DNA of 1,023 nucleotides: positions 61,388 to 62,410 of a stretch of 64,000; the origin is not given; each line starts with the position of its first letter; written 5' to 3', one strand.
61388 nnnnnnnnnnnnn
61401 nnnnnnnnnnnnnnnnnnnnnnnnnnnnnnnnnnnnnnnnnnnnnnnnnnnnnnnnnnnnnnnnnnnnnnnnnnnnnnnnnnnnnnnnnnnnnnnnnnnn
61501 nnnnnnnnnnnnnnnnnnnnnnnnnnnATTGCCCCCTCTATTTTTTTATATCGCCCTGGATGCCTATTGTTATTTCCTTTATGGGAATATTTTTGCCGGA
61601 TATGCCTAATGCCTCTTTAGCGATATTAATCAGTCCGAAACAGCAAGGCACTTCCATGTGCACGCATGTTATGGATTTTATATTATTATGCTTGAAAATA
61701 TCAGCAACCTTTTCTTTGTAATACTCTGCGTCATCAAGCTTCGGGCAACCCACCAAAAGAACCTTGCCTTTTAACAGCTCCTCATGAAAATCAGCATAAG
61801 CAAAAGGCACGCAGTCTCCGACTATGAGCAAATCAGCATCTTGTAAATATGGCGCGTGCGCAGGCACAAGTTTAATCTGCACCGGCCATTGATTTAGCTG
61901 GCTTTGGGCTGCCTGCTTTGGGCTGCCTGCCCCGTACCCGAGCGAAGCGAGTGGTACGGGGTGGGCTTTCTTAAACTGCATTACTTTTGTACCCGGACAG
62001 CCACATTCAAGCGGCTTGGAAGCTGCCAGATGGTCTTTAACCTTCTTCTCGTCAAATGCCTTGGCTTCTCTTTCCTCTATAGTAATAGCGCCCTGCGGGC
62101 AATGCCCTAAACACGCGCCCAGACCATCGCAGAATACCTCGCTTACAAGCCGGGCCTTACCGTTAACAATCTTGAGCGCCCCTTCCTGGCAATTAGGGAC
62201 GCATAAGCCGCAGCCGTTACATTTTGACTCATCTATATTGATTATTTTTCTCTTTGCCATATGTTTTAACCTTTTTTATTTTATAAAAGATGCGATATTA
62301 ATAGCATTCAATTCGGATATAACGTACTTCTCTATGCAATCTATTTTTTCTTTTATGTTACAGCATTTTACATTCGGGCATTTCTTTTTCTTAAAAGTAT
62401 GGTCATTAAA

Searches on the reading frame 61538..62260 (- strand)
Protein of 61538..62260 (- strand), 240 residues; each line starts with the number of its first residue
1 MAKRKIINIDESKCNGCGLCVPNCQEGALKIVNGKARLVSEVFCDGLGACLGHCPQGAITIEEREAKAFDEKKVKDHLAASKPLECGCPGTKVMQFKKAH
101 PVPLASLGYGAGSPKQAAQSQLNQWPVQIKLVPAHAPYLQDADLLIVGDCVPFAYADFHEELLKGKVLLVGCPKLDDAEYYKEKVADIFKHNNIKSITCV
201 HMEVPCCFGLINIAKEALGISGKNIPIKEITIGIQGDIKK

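Call 80: search_protein_families(library=pfam, proteins=[window:61538-62260:-], max_evalue=0.001)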
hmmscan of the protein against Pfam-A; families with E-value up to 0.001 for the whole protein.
window:61538-62260:- (240 aa): 6 families
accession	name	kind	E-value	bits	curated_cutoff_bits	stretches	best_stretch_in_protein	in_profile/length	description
PF00037.32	Fer4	-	1.2e-10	41.1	21.1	1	8-30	2-24/24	4Fe-4S binding domain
PF13237.11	Fer4_10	-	1.4e-06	28.6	25.5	1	7-55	2-53/53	4Fe-4S dicluster domain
PF13187.11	Fer4_9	-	1.5e-06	28.6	27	1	13-59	1-52/52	4Fe-4S dicluster domain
PF12837.12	Fer4_6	-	2.7e-06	27.5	25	1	6-29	1-24/24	4Fe-4S binding domain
PF12838.12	Fer4_7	-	6.6e-06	26.9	27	1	5-28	29-52/52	4Fe-4S dicluster domain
PF14697.11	Fer4_21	-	1.1e-05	25.9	35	1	8-60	2-58/59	4Fe-4S dicluster domain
